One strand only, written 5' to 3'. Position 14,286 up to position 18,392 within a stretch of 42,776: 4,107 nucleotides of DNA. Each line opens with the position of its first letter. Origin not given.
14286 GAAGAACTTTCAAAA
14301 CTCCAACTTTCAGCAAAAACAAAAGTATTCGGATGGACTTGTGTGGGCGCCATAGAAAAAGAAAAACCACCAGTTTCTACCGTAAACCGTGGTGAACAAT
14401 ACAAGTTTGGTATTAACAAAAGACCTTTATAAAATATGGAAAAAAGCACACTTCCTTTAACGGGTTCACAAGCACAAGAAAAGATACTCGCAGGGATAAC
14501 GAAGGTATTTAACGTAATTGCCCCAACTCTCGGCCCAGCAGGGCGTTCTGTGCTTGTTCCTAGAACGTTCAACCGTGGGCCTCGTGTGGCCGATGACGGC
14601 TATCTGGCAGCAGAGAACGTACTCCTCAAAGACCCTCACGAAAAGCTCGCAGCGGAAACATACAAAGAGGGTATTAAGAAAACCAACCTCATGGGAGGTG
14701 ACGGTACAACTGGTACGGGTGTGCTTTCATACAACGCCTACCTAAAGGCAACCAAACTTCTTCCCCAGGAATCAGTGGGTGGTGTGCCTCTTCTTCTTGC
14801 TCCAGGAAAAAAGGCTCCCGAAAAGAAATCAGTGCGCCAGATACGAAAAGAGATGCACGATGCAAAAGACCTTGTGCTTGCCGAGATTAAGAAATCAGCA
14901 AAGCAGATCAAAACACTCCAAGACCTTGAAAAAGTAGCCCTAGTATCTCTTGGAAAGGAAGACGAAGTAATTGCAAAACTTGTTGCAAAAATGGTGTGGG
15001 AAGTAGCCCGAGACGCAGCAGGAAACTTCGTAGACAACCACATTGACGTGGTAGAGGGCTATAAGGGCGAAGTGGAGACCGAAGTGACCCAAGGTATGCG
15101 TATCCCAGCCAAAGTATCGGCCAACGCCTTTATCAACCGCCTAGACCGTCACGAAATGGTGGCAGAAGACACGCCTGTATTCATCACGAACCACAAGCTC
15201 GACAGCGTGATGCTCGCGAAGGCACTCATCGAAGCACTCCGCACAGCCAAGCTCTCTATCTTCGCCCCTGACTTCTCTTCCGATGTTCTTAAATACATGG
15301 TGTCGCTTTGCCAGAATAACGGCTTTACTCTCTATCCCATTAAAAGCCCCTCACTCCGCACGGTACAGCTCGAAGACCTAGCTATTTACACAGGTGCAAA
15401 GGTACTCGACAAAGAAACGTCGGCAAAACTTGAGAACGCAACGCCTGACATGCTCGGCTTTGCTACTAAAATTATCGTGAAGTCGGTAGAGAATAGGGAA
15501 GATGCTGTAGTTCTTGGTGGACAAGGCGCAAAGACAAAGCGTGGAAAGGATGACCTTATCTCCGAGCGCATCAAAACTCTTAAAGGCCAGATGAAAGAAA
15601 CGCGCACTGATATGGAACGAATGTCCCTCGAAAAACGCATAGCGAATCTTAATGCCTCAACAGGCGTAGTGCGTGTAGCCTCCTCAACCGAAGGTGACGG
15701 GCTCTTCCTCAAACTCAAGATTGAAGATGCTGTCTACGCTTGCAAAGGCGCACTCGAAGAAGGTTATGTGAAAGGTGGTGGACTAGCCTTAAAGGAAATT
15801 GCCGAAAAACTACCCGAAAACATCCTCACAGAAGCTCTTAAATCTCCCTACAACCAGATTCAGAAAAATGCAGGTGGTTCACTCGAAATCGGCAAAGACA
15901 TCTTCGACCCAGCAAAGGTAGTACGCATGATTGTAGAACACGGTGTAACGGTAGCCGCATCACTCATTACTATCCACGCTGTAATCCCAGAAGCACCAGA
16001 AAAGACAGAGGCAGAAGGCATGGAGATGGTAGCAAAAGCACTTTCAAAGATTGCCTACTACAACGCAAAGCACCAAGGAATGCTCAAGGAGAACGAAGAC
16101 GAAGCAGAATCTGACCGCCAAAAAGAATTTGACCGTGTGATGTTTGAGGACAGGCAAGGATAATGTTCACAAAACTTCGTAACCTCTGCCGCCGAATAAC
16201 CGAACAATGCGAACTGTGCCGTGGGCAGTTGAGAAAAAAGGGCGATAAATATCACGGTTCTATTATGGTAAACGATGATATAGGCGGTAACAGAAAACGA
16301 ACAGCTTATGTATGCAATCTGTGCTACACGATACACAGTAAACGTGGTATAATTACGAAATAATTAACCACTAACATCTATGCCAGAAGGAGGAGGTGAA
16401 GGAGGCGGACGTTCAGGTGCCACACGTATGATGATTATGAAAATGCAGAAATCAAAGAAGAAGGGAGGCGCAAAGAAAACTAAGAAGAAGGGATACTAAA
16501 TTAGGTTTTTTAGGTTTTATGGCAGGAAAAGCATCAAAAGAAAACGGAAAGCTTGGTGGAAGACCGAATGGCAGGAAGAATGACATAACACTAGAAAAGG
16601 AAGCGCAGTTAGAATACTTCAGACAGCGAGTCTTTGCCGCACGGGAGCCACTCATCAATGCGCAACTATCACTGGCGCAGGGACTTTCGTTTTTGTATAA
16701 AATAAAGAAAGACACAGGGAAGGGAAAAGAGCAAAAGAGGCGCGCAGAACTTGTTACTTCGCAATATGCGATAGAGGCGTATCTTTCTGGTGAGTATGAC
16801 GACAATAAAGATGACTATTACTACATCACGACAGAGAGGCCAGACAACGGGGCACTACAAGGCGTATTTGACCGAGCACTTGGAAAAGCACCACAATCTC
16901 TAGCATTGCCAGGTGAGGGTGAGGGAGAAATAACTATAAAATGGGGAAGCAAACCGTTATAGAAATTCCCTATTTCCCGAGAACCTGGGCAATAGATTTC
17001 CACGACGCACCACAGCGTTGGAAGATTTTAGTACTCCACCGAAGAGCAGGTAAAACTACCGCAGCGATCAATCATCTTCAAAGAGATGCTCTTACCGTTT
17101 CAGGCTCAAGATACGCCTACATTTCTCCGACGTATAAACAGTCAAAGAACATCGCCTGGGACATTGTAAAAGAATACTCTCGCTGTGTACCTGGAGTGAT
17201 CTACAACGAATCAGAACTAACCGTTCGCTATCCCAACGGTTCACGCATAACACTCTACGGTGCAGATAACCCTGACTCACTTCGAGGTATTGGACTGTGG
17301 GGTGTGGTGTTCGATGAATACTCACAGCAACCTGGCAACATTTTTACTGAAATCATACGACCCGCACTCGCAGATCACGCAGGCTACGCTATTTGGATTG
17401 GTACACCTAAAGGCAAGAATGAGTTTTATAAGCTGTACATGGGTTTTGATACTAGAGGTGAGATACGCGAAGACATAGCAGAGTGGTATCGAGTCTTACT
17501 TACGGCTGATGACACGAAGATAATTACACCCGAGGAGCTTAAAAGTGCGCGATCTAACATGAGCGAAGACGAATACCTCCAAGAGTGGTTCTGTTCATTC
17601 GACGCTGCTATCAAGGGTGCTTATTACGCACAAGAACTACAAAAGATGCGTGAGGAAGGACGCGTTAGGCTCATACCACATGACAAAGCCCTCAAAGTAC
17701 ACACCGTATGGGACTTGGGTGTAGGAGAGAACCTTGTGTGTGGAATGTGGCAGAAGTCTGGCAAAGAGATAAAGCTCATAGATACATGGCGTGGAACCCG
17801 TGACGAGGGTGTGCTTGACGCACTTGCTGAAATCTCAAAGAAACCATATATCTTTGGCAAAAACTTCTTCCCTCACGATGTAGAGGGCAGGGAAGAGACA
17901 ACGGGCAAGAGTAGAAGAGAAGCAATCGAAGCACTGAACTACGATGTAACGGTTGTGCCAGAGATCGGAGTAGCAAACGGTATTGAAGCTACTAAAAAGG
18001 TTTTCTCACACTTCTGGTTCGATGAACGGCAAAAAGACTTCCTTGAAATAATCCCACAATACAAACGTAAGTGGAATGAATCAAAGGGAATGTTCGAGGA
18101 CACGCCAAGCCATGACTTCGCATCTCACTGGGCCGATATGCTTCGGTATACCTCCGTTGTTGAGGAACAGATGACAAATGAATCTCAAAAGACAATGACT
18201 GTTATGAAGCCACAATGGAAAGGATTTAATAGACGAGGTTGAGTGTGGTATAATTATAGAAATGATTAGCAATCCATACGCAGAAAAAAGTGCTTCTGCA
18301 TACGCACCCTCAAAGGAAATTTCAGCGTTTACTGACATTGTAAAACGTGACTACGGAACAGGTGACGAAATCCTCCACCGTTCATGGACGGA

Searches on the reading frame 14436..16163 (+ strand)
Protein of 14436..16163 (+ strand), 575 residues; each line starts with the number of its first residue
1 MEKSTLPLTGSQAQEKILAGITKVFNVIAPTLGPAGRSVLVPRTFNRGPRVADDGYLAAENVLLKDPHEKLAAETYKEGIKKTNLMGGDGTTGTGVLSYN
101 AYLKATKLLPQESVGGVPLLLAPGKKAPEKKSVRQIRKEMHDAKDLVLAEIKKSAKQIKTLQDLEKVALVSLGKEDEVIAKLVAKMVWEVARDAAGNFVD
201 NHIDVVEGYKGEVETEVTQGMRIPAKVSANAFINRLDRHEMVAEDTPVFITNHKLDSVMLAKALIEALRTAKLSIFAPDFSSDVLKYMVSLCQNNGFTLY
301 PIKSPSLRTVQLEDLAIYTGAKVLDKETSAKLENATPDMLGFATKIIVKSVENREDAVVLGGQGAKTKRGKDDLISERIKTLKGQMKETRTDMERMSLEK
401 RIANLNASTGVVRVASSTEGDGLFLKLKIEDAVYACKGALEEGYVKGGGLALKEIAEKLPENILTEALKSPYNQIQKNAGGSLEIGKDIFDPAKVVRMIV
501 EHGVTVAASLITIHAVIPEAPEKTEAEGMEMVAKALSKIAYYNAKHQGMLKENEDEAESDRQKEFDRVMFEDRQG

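Call 13: search_protein_families(library=pfam, proteins=[window:14436-16163:+], max_evalue=0.01)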
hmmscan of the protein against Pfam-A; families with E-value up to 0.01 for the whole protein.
window:14436-16163:+ (575 aa): 1 family
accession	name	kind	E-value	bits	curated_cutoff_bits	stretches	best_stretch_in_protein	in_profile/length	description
PF00118.29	Cpn60_TCP1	-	1.2e-13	51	34.3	2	26-255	3-217/490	TCP-1/cpn60 chaperonin family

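Call 14: search_protein_families(library=phrogs, proteins=[window:14436-16163:+], max_evalue=0.01)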
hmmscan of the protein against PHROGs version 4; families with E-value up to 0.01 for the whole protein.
window:14436-16163:+ (575 aa): 1 family
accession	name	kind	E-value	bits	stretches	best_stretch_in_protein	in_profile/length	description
phrog_5725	-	other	6.3e-71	240.5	2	120-480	100-468/540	chaperonin groEL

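Call 17: find_related_loci(query=window:14436-16163:+, collection=viral_contigs, flank=8000)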
Query window:14436-16163:+ (575 aa) in viral_contigs; peptide patterns used: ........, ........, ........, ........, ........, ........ (x = any residue, [..] = any of these).
15 stretches matched a pattern; 3 encode a relative of the query (tblastn E <= 1e-3); 3 distinct loci.
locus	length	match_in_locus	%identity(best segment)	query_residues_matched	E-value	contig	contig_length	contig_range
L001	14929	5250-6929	56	2-572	0e+0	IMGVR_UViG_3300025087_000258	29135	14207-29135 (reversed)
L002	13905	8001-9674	53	9-573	0e+0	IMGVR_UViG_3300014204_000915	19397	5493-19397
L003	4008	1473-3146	53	9-573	0e+0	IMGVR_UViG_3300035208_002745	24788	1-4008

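Call 53: find_homologous_proteins(query=window:14436-16163:+, max_evalue=1e-30)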
Query window:14436-16163:+ (575 aa): 1168 proteins with E <= 1e-30 among 8000 candidates; the best 120 are listed.
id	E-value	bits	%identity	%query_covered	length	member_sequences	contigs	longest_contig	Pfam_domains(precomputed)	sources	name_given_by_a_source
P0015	0.0e+0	1082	86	100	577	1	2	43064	PF00118.30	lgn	-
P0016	1.7e-247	840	67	100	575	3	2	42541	PF00118.30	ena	-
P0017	2.3e-227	774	63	99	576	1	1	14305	PF00118.30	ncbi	-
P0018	1.5e-225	768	63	100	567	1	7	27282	PF00118.30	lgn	-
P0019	3.6e-221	754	60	99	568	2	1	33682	PF00118.30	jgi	-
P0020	2.1e-220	751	60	98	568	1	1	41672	PF00118.30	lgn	-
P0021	9.0e-220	749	59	100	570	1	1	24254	PF00118.30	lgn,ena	-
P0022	3.5e-218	744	61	99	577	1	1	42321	PF00118.30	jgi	-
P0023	9.2e-218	742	61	99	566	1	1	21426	PF00118.30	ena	-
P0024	1.7e-215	735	59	100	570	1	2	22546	PF00118.30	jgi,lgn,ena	-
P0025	8.0e-213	726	59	99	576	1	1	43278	PF00118.30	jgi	jgi:chaperonin GroEL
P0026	2.7e-211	721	58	99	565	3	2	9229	PF00118.30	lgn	-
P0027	1.1e-209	716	57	98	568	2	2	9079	PF00118.30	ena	-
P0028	2.9e-209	714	59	100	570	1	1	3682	PF00118.30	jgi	jgi:chaperonin GroEL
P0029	3.0e-208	711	58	100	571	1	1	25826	PF00118.30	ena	-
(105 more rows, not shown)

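Call 54: find_encoding_contigs(protein=P0015, flank=8000, max_places=3)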
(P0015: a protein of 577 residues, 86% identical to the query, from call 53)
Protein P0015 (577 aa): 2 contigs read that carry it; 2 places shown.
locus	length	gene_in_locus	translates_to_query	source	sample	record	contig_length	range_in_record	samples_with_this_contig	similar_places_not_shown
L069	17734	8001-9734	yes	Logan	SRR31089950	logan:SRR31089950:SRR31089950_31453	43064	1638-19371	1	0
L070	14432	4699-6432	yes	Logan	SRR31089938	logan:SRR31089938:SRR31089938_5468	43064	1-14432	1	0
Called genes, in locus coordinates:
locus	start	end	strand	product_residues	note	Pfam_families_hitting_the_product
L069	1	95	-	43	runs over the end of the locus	-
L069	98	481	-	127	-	-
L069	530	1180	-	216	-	PF01844:HNH, PF14279:HNH_5 (weak)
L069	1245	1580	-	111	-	-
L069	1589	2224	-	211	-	-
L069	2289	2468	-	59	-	-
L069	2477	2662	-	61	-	-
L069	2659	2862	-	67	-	-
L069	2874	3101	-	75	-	-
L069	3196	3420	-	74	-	-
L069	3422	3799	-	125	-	-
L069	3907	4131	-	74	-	-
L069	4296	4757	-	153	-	PF05551:zf-His_Me_endon (faint), PF13392:HNH_3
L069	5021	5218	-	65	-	-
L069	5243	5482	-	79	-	-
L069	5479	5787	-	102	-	-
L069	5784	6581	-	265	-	PF13730:HTH_36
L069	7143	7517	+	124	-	PF01464:SLT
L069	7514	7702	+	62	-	-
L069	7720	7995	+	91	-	-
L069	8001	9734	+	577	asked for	PF00118:Cpn60_TCP1 (faint)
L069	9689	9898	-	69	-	-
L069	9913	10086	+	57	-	PF20106:DUF6496 (weak)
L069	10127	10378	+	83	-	-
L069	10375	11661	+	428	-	PF04466:Terminase_3, PF17288:Terminase_3C (weak)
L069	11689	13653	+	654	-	-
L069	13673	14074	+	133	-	-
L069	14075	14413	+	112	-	-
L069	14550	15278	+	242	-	-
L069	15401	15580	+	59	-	-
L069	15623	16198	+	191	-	-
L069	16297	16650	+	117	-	-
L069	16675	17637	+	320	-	PF25209:Phage_capsid_4 (weak)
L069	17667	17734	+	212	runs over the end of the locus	-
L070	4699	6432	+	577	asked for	PF00118:Cpn60_TCP1 (faint)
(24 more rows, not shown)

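Call 55: find_encoding_contigs(protein=P0016, flank=8000, max_places=3)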
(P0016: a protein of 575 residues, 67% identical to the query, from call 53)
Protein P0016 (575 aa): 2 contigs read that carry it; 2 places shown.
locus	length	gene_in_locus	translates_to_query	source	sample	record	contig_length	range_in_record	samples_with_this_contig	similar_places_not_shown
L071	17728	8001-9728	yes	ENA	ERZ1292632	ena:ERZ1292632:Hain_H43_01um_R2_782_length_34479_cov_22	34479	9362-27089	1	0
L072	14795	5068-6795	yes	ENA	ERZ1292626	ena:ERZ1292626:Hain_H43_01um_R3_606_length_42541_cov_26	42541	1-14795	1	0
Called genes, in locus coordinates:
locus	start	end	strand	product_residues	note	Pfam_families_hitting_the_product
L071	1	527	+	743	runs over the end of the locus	PF22763:NrS1-1_pol-like_HBD, PF13481:AAA_25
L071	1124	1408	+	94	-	-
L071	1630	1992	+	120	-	PF27148:Slr1353_N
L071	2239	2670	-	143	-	-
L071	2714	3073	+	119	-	-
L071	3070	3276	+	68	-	-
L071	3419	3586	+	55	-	-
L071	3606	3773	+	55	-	-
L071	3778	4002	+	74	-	-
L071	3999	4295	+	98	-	-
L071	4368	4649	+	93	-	-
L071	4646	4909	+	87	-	-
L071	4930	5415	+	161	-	-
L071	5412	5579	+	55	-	-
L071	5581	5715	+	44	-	-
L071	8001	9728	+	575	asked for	PF00118:Cpn60_TCP1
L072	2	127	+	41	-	?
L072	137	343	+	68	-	-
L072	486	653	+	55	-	-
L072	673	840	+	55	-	-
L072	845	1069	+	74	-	-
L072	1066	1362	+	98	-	-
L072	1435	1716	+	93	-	-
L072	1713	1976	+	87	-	-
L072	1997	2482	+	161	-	-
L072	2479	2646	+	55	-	-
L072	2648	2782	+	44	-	-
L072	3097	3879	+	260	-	PF01555:N6_N4_Mtase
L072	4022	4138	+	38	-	-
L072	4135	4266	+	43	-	-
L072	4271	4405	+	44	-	-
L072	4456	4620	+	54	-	-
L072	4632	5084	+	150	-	-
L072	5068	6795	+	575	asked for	PF00118:Cpn60_TCP1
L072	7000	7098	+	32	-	-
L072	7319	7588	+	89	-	PF18932:DUF5681 (weak)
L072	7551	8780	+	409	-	PF05876:GpA_ATPase (weak), PF03237:Terminase_6N, PF17289:Terminase_6C, PF17288:Terminase_3C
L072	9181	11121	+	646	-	-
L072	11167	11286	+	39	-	-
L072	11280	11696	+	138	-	-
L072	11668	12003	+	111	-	-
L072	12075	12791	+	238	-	-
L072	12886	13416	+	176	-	-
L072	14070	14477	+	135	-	-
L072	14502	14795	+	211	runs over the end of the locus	-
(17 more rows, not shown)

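Call 60: find_related_loci(query=A1, collection=metagenome_contigs, flank=7000)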
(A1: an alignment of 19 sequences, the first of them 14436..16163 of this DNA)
Query A1 (575 aa) in metagenome_contigs; peptide patterns used: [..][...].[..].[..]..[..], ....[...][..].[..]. (x = any residue, [..] = any of these).
600 stretches matched a pattern (row limit reached: there are more); 511 encode a relative of the query (tblastn E <= 1e-3); the best 80 are kept; 80 distinct loci.
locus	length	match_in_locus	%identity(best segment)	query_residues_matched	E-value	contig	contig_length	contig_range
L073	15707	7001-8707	67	1-573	0e+0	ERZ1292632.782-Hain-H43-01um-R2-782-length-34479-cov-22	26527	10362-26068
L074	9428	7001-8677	57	9-572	0e+0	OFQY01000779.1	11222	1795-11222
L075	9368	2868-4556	53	1-573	0e+0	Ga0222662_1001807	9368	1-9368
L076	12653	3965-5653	53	1-573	0e+0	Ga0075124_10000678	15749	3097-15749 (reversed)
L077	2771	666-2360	56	1-572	0e+0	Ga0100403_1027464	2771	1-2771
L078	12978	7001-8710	54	2-573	0e+0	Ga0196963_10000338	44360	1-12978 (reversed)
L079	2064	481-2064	56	10-531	0e+0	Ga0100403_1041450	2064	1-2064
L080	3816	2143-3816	53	1-569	0e+0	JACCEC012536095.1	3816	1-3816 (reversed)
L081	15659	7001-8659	53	12-573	0e+0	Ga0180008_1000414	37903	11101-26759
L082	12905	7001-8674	53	9-573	0e+0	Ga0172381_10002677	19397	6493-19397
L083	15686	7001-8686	56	8-573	0e+0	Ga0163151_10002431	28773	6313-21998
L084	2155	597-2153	53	1-533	0e+0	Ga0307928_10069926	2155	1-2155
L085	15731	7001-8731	54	1-573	0e+0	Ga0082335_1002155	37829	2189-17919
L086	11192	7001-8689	53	1-573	0e+0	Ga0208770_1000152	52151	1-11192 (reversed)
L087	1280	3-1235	58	159-573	5e-173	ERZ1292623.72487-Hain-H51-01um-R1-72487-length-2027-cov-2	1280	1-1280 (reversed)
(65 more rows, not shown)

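Call 61: find_related_loci(query=A1, collection=viral_contigs, flank=7000)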
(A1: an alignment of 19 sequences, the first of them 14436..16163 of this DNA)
Query A1 (575 aa) in viral_contigs; peptide patterns used: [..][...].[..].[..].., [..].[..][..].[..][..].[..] (x = any residue, [..] = any of these).
225 stretches matched a pattern; 101 encode a relative of the query (tblastn E <= 1e-3); the best 80 are kept; 80 distinct loci.
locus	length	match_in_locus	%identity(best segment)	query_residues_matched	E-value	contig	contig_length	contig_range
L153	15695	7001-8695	60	4-572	0e+0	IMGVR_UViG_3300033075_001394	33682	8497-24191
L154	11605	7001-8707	59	1-573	0e+0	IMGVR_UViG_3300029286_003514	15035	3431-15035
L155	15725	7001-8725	61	3-573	0e+0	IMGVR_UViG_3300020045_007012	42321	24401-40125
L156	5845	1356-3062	58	1-573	0e+0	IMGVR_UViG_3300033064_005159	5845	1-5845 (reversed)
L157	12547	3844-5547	57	1-573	0e+0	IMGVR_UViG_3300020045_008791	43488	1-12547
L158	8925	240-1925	56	8-573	0e+0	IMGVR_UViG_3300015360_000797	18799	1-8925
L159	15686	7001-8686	56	8-573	0e+0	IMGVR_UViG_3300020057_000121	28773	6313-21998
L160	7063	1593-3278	56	8-573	0e+0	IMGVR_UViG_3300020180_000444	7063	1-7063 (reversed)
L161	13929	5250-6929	56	2-572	0e+0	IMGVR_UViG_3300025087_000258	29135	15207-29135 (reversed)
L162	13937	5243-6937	55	1-573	0e+0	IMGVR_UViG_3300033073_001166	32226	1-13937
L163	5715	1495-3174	55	8-573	0e+0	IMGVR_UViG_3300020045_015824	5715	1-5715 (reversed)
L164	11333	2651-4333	57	1-573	0e+0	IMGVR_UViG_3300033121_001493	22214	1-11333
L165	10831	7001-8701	54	1-573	0e+0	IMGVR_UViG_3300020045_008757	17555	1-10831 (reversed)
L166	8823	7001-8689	53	1-573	0e+0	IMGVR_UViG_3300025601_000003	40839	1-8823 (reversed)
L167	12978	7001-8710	54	2-573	0e+0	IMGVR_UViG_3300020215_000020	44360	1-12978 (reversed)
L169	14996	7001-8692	50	1-573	0e+0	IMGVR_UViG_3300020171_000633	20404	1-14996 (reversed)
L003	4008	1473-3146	53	9-573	0e+0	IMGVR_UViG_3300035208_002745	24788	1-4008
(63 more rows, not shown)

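Call 94: find_encoding_contigs(protein=P0018, flank=10000, max_places=3)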
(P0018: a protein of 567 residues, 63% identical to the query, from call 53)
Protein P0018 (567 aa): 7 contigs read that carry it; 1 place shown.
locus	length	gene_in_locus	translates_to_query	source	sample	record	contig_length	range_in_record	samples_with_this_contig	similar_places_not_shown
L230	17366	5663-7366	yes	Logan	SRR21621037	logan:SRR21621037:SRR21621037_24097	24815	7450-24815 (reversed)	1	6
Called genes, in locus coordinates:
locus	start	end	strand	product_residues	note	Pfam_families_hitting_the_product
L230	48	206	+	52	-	-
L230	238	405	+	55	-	-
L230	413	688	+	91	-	-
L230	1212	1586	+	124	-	-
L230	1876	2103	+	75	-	-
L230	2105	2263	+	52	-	-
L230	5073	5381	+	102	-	-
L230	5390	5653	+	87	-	-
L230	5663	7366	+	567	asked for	PF00118:Cpn60_TCP1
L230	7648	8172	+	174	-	-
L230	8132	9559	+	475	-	-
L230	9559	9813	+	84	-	-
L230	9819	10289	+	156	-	-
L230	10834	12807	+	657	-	-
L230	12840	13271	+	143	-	-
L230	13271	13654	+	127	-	-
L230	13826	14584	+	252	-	-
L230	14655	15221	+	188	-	-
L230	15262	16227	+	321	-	-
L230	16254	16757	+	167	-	-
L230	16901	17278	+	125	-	-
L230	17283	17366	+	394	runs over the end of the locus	-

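Call 95: find_encoding_contigs(protein=P0020, flank=10000, max_places=2)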
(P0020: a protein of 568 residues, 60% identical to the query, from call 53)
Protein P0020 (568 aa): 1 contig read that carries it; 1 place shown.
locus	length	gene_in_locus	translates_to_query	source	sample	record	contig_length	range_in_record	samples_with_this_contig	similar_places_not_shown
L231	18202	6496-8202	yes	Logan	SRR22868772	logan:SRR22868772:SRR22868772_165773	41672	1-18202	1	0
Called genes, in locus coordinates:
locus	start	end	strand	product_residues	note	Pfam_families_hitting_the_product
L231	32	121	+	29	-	-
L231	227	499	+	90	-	-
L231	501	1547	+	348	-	PF00154:RecA_N, PF06745:ATPase (weak), PF08423:Rad51, PF13479:AAA_24 (weak), PF21096:RecA_C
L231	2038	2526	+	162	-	-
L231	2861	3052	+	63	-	-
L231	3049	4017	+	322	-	PF00145:DNA_methylase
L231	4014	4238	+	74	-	-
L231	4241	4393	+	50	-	-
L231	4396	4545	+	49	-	-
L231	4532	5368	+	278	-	-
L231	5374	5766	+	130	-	-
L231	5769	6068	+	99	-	-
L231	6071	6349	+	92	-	-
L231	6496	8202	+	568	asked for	PF00118:Cpn60_TCP1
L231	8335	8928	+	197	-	-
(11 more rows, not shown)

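Call 96: find_encoding_contigs(protein=P0017, flank=10000, max_places=2)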
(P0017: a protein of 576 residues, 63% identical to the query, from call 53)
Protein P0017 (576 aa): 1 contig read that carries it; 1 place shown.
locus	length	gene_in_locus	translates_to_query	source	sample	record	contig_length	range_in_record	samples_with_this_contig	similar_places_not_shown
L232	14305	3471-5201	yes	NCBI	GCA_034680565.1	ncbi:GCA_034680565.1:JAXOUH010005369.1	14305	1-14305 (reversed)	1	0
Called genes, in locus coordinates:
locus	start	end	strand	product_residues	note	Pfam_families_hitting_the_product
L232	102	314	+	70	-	-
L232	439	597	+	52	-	-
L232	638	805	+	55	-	-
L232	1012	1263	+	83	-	-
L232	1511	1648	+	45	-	-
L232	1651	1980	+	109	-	-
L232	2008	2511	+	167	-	PF13392:HNH_3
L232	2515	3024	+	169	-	PF05766:NinG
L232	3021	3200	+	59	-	-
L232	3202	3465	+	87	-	-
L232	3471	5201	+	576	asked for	PF00118:Cpn60_TCP1 (faint)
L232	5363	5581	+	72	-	PF20106:DUF6496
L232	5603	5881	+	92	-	-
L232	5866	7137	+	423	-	PF03237:Terminase_6N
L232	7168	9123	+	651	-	-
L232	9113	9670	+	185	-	PF02945:Endonuclease_7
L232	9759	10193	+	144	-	-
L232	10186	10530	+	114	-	-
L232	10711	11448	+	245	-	-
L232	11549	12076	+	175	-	-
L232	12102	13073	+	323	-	-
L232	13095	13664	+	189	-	-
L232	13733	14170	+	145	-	-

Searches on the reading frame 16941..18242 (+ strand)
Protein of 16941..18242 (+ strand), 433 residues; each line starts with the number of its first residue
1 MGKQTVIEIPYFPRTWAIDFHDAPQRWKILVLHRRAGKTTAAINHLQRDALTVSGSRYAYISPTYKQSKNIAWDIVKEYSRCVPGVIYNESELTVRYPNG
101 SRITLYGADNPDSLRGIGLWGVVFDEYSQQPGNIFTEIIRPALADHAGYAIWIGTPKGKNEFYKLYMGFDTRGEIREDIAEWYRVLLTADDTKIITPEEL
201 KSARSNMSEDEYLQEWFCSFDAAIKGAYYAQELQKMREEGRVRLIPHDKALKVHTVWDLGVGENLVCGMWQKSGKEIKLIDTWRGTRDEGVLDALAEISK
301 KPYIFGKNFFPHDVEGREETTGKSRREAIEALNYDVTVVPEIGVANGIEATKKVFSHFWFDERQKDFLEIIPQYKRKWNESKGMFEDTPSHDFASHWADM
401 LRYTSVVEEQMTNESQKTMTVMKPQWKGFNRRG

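Call 36: search_protein_families(library=phrogs, proteins=[window:16941-18242:+], max_evalue=0.001)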
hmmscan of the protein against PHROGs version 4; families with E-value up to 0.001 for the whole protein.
window:16941-18242:+ (433 aa): 3 families
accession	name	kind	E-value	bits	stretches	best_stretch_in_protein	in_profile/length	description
phrog_2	-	head and packaging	1.6e-34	120.8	1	9-404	262-588/807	terminase large subunit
phrog_2472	-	unknown function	2.9e-28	100.1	1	217-414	108-314/324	-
phrog_7579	-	head and packaging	4.8e-19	69.5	1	14-227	6-220/239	terminase large subunit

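Call 49: find_related_loci(query=window:16941-18242:+, collection=viral_contigs, flank=10000)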
Query window:16941-18242:+ (433 aa) in viral_contigs; peptide patterns used: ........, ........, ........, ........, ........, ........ (x = any residue, [..] = any of these).
53 stretches matched a pattern; 51 encode a relative of the query (tblastn E <= 1e-3); 51 distinct loci.
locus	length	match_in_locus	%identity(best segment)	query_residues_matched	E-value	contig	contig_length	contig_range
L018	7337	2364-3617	59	4-429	4e-167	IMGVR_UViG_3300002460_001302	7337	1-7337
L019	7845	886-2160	55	1-424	1e-165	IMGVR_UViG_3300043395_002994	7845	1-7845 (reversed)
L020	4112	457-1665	57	9-420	7e-159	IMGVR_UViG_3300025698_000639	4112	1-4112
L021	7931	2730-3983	51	7-430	3e-154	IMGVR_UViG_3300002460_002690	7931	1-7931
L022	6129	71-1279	57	9-420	3e-155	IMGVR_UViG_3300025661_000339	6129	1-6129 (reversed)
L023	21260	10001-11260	54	5-426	9e-154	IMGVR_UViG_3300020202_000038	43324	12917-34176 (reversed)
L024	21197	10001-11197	55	8-413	1e-150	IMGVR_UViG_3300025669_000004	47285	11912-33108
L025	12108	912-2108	55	8-413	1e-150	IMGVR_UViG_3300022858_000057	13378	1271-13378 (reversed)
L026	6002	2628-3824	55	8-413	2e-151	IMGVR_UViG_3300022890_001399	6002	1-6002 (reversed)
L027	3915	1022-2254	54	9-431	2e-155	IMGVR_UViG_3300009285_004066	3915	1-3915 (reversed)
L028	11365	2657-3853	55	8-413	2e-150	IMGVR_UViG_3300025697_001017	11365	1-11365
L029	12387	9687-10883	55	8-413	2e-150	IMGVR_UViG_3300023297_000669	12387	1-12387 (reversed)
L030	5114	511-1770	53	1-432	3e-152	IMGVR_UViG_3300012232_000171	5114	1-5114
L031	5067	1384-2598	53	11-415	9e-152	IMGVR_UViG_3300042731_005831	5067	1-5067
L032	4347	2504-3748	53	1-426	8e-153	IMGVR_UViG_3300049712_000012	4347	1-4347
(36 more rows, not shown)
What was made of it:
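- Tried and rejected: Loci around relatives of TerL (51 loci; call 49) and of GroEL (160 loci, calls 60-61; L001-L003, call 17; L069-L072 and L230-L232, calls 54, 55, 94-96).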
